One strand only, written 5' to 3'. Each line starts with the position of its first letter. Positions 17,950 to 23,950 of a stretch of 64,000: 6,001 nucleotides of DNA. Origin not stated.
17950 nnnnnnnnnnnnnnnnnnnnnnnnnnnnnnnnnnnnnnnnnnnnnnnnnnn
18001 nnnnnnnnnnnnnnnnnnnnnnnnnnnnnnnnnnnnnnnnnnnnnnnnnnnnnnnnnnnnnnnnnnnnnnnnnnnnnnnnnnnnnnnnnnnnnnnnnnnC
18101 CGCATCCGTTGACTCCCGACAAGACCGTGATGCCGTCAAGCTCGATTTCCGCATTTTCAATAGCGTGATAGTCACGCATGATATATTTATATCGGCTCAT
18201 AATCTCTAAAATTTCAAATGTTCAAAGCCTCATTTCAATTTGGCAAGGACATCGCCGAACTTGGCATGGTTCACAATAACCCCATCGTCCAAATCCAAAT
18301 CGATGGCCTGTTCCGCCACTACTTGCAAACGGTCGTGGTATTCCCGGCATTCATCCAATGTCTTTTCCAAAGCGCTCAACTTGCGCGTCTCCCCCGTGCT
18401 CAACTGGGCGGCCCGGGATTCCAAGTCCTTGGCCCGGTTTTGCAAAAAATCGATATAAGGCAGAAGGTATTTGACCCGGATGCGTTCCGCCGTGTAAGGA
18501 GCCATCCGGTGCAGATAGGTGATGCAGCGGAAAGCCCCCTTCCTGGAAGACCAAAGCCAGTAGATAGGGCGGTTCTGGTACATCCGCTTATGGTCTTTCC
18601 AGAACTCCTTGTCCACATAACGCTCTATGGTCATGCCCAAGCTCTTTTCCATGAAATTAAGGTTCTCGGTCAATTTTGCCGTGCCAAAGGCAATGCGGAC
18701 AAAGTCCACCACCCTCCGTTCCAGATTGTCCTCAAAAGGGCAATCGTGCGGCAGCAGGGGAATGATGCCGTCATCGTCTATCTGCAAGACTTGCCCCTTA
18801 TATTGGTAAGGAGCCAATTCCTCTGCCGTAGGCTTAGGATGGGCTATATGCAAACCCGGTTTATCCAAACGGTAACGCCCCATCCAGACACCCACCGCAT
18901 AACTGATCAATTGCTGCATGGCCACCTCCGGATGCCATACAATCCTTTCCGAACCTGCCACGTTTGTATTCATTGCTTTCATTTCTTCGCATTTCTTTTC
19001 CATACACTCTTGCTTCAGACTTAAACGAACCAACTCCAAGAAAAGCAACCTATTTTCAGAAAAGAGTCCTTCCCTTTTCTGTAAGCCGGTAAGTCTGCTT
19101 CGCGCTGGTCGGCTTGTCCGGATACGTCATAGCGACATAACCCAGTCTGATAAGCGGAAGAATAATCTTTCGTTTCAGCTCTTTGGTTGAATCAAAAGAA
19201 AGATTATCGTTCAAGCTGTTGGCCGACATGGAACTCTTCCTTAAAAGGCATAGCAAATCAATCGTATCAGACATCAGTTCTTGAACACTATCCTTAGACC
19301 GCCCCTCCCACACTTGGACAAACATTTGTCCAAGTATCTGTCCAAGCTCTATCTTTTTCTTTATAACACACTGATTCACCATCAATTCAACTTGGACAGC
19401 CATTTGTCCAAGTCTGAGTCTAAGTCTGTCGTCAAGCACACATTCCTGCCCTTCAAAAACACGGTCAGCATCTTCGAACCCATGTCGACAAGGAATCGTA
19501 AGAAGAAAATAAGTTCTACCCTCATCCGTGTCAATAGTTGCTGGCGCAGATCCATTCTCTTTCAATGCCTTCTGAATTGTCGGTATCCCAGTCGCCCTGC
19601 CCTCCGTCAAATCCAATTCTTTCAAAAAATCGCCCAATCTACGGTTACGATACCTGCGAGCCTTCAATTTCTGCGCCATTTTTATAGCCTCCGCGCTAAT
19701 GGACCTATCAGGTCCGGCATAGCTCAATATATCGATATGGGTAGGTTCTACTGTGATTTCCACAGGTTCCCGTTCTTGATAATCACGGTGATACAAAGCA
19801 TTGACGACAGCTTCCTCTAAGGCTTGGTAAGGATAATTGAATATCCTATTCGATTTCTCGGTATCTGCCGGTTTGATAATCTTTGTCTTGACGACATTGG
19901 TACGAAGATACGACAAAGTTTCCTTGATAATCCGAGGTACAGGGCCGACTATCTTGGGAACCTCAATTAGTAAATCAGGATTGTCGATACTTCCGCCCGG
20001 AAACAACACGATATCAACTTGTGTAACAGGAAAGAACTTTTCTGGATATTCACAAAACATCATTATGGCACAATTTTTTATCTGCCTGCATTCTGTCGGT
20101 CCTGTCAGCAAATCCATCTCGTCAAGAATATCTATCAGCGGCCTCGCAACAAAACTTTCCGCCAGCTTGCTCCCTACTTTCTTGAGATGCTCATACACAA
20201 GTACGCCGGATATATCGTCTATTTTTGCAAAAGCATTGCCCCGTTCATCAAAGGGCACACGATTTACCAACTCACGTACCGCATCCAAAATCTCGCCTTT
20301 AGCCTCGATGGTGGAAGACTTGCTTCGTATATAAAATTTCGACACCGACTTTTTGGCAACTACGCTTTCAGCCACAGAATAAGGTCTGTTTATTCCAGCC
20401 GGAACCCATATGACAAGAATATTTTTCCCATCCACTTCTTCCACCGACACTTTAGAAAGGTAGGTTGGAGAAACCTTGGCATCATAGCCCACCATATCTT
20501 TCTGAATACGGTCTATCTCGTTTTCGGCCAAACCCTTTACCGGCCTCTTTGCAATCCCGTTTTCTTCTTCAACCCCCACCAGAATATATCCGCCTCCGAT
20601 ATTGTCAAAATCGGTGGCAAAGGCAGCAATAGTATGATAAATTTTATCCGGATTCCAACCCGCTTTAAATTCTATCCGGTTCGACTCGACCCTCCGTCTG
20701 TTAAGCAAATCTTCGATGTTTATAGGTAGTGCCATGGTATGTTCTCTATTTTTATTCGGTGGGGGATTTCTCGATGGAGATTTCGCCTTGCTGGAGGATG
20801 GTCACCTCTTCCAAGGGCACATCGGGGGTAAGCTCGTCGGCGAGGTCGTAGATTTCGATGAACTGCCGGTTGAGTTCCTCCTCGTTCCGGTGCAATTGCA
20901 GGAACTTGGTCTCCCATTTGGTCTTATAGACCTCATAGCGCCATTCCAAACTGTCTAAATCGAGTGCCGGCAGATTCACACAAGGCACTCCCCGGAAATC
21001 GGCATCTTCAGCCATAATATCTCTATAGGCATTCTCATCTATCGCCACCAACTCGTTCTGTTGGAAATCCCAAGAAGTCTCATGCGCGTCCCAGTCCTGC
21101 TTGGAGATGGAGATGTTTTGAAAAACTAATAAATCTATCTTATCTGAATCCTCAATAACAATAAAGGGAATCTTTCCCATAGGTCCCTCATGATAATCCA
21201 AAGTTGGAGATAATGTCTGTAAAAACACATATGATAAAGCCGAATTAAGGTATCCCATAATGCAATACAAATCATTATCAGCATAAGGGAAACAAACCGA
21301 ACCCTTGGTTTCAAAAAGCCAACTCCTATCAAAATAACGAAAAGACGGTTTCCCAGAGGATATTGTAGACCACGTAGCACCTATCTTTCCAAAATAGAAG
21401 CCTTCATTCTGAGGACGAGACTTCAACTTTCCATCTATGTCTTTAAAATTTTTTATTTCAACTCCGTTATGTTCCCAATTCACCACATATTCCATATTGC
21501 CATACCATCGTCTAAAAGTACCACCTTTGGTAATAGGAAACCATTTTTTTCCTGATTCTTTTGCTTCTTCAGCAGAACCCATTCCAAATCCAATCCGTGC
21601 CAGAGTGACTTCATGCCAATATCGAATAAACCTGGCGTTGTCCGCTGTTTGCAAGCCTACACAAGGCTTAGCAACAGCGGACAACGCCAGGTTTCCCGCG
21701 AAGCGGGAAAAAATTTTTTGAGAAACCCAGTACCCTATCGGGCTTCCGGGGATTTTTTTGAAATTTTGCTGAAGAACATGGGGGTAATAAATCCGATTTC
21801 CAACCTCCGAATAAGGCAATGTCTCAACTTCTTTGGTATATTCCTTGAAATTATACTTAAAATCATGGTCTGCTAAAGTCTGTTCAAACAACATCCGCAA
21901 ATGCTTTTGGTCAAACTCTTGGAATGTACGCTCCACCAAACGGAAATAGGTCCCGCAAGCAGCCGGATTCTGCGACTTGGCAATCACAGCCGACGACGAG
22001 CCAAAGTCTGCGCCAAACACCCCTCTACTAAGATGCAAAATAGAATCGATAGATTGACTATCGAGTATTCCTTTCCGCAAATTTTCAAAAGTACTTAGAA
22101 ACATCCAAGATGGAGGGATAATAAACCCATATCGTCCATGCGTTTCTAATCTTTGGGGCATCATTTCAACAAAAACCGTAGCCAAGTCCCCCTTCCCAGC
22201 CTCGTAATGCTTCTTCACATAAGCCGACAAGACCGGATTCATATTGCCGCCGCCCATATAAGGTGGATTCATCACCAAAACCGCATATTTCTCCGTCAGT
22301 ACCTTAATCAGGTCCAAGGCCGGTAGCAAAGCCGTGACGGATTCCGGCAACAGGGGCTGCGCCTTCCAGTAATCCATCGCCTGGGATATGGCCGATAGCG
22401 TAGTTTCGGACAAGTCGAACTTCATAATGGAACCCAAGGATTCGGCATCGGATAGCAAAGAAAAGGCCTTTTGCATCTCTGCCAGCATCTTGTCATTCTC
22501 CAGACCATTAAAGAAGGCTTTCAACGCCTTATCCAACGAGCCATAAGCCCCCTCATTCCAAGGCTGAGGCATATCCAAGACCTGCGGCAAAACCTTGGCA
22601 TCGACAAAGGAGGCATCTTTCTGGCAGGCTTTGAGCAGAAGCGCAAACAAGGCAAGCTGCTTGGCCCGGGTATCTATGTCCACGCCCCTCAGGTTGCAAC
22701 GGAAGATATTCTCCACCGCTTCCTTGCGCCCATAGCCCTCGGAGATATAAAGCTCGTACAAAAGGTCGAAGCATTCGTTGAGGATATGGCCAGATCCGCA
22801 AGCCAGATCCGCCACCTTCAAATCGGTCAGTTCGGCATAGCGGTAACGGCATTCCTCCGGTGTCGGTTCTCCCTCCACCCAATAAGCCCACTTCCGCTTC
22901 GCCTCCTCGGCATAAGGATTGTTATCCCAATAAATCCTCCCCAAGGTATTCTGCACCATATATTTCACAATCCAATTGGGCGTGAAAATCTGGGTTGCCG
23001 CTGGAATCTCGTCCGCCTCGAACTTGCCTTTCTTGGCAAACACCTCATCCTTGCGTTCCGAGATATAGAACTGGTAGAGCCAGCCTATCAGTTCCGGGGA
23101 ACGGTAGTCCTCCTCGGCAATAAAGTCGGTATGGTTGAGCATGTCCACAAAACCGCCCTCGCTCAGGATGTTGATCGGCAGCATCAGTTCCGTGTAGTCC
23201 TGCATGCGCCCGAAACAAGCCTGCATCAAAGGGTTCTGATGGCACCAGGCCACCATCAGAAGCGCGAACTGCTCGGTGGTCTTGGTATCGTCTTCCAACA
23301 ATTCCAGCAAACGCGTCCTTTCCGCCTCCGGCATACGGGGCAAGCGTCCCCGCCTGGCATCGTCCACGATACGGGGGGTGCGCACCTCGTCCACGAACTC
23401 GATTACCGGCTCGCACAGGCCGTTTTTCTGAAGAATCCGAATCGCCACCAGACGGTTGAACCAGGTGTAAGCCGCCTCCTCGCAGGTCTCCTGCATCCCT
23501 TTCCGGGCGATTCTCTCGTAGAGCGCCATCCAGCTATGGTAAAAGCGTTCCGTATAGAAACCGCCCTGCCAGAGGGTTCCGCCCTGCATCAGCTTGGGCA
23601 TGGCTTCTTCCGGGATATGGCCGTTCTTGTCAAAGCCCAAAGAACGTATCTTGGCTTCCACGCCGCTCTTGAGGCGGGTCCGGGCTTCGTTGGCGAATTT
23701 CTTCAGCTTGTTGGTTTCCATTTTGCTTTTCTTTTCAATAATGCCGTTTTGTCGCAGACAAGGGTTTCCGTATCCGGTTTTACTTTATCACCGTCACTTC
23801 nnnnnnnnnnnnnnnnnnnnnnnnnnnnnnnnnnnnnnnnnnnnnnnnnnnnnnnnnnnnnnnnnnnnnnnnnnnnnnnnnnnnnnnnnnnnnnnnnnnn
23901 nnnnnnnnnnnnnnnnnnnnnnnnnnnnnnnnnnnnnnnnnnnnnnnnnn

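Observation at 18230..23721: pglX split into two intact ORFs by a nested, co-oriented Schlafen/AlbA_2-HATPase_c_4 gene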

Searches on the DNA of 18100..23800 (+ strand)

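Call 10: search_dna_similar(query=window:18100-23800:+, collection=ecoli_genomes, mode=near, max_rows=20)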
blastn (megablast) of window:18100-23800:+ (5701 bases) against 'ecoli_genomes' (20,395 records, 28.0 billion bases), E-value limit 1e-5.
No match.

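Call 11: search_dna_similar(query=window:18100-23800:+, collection=plasmids, mode=near, max_rows=20)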
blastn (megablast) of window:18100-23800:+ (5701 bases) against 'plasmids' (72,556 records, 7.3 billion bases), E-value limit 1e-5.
No match.
